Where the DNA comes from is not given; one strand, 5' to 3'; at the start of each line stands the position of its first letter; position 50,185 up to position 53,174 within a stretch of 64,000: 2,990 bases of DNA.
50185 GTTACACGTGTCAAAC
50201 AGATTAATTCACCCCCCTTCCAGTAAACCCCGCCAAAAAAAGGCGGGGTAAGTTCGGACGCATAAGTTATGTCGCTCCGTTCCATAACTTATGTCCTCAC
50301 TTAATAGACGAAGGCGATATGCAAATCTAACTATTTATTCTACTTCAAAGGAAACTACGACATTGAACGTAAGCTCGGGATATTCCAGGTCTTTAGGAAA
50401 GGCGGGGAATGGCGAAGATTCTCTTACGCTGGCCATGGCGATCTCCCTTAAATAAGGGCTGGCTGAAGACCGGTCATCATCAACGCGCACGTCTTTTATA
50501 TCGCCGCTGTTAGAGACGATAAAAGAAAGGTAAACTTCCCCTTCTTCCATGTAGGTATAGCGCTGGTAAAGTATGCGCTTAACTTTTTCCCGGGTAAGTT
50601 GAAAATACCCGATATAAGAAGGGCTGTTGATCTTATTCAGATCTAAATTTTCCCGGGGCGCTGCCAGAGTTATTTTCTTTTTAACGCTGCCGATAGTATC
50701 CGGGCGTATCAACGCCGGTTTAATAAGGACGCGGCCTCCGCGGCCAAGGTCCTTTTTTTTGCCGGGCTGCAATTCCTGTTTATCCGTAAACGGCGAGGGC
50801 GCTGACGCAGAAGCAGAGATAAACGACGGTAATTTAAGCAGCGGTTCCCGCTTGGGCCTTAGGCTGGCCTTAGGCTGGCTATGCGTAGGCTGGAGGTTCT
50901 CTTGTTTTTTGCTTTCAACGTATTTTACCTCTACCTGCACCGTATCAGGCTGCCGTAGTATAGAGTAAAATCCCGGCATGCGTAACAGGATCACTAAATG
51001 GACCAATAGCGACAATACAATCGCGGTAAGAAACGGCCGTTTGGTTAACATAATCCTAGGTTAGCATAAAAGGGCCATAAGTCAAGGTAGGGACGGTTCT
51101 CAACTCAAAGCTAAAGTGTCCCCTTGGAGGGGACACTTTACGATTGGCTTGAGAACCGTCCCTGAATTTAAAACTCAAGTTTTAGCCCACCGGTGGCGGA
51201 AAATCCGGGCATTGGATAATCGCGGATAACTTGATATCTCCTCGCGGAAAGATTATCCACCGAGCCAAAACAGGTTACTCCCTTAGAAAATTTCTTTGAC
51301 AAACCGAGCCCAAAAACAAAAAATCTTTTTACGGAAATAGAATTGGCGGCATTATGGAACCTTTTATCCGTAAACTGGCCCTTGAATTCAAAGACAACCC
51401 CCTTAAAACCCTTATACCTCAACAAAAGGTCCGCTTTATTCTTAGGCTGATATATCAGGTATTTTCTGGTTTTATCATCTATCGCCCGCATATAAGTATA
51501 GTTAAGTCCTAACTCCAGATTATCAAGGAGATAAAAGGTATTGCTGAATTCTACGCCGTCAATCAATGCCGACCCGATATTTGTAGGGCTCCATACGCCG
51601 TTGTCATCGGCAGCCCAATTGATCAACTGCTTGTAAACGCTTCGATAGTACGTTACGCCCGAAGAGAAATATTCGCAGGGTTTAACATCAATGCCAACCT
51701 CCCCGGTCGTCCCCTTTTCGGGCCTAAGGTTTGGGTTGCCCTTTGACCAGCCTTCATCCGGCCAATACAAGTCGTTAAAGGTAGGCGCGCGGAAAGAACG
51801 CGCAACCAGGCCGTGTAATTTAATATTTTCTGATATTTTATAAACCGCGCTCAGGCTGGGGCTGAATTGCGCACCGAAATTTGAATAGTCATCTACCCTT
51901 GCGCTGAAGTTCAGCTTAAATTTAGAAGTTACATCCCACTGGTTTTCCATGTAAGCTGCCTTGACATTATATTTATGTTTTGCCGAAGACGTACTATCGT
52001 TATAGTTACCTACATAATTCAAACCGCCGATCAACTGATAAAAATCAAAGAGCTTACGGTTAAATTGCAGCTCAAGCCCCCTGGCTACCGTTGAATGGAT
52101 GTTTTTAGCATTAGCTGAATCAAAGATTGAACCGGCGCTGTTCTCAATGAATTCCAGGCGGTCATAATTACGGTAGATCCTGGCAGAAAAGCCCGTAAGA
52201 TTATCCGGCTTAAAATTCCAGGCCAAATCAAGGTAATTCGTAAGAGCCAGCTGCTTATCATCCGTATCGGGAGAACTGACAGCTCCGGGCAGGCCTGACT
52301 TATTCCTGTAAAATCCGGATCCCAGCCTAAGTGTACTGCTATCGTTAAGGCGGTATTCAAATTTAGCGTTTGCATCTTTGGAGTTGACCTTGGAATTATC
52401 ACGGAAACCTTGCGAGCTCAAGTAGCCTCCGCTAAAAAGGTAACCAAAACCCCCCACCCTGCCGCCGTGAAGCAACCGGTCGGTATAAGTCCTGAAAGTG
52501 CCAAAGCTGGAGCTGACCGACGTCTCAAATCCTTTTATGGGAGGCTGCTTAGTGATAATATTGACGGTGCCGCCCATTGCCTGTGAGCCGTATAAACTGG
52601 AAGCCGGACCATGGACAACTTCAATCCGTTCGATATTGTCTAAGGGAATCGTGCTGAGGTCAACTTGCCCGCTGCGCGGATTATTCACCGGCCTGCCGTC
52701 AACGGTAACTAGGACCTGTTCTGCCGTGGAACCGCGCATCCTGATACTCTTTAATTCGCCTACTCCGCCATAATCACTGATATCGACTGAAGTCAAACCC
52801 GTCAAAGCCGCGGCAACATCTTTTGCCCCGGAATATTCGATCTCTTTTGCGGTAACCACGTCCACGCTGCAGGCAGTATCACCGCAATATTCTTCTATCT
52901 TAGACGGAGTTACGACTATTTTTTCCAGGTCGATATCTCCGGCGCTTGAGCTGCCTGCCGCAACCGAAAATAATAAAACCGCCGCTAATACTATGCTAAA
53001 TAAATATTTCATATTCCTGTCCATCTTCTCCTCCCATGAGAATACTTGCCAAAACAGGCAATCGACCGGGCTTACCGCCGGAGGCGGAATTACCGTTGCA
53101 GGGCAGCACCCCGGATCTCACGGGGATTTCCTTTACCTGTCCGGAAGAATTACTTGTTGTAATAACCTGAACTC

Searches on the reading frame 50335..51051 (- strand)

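Call 8: search_protein_families(library=pfam, proteins=[window:50335-51051:-], max_evalue=0.01)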
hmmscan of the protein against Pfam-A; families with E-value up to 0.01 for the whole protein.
window:50335-51051:- (238 aa): 2 families
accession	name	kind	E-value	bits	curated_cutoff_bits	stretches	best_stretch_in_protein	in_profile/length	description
PF03544.19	TonB_C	-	5.6e-05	24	24.6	1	169-235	14-77/79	Gram-negative bacterial TonB protein C-terminal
PF13103.11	TonB_2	-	0.0062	17.1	22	0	156-229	7-83/85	TonB C terminal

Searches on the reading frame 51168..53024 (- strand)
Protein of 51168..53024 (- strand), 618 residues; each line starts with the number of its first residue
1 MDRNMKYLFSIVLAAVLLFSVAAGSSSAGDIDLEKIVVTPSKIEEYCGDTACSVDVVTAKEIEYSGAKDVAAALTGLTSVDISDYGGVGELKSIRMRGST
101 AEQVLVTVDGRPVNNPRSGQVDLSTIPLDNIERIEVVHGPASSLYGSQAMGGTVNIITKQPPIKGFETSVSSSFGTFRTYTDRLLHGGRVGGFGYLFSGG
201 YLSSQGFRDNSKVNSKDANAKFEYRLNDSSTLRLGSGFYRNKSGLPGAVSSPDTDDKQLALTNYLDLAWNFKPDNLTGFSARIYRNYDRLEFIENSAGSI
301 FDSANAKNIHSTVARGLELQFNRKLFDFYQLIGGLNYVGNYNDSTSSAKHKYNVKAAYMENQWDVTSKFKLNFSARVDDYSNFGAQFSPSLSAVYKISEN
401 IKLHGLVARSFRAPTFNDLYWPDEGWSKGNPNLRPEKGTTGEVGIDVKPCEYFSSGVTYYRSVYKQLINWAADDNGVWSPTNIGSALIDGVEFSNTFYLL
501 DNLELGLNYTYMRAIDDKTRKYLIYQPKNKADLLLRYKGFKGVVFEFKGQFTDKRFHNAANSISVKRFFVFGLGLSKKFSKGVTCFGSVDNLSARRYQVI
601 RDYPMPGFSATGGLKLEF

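Call 8: search_protein_families(library=pfam, proteins=[window:51168-53024:-], max_evalue=0.01)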
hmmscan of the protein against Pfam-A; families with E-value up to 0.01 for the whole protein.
window:51168-53024:- (618 aa): 3 families
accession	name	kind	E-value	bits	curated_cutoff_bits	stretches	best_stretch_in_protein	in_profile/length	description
PF00593.30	TonB_dep_Rec_b-barrel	-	6.6e-46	158.5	27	1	173-592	10-436/436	TonB dependent receptor-like, beta-barrel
PF07715.20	Plug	-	7.1e-28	97.7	23.9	1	49-153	4-107/107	TonB-dependent Receptor Plug Domain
PF14905.12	OMP_b-brl_3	-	4.5e-10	39.6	27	1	386-592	158-373/408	Outer membrane protein beta-barrel family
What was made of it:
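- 51168..53024 (-): TonB-dependent receptor gene in the same cobalamin gene cluster. Pfam Plug plus TonB_dep_Rec_b-barrel (call 8).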
